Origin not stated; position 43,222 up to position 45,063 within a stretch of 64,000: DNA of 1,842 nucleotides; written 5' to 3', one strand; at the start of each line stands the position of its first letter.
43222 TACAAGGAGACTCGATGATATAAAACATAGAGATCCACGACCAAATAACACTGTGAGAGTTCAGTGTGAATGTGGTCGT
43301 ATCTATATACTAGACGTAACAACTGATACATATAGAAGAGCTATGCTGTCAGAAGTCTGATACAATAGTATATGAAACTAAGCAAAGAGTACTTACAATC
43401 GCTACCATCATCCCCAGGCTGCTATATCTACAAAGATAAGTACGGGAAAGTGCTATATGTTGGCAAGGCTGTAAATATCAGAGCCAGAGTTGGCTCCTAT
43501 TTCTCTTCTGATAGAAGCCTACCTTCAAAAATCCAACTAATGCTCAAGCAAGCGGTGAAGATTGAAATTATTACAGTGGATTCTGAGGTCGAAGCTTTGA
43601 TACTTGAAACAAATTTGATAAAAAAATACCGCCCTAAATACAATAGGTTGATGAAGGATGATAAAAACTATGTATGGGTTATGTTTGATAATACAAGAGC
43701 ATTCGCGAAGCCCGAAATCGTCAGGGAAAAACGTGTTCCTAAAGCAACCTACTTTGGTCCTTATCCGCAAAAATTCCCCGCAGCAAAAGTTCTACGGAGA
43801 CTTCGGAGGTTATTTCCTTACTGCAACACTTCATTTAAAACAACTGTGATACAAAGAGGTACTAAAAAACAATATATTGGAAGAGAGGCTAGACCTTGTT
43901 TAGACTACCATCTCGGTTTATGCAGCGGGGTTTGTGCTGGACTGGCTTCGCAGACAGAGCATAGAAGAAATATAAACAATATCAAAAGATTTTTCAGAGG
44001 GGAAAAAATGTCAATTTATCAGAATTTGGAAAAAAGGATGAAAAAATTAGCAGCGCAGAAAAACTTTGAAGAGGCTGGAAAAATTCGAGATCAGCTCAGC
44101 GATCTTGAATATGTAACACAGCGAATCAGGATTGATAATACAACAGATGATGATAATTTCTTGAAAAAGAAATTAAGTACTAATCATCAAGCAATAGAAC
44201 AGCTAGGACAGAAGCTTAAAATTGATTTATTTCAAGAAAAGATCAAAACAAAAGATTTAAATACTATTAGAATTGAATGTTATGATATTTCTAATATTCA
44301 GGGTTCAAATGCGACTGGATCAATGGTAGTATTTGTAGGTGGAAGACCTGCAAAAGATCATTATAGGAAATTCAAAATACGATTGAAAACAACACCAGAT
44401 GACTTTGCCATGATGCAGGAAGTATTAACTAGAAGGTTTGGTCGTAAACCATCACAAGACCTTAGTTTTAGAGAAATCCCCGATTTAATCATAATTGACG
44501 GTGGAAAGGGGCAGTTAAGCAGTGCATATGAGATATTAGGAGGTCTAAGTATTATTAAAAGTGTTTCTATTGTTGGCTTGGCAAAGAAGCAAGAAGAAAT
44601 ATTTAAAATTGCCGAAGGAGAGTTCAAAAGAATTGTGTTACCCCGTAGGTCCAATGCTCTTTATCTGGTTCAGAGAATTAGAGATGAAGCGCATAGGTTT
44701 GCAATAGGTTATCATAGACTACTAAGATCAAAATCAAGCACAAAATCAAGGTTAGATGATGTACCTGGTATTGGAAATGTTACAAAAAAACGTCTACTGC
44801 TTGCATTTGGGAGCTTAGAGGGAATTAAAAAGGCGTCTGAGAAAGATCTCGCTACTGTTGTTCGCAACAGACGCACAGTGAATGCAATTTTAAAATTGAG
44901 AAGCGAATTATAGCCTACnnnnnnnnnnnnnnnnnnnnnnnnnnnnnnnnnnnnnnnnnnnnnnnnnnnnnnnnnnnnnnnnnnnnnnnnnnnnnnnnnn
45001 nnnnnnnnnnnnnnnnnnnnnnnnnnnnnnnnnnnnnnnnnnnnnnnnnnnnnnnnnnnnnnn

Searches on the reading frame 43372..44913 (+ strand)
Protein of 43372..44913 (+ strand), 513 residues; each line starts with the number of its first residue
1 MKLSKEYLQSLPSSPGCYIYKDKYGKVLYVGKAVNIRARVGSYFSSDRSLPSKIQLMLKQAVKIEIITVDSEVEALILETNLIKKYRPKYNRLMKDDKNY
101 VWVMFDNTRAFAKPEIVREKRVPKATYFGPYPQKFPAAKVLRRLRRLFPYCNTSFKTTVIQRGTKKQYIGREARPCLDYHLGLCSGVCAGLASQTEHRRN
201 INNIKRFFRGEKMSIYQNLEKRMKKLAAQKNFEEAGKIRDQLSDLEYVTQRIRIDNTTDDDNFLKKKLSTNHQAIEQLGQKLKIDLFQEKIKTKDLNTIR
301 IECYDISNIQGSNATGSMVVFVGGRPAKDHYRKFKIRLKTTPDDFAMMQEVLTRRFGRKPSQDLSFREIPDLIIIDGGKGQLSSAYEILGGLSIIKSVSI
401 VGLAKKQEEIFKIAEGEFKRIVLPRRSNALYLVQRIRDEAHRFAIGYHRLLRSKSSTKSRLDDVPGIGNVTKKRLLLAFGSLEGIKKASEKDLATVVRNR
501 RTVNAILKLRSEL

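Call 78: search_protein_families(library=pfam, proteins=[window:43372-44913:+], max_evalue=0.00001)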
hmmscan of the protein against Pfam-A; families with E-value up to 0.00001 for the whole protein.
window:43372-44913:+ (513 aa): 3 families
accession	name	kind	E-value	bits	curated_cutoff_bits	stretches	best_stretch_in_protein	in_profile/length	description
PF08459.17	UvrC_RNaseH_dom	-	4.9e-51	173.2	22.3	1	298-445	10-159/159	UvrC RNAse H endonuclease domain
PF01541.30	GIY-YIG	-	7.5e-10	39.4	22.6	1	15-91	2-78/78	GIY-YIG catalytic domain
PF02151.25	UVR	-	1.9e-06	27.8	21.5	1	218-247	6-35/36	UvrB/uvrC motif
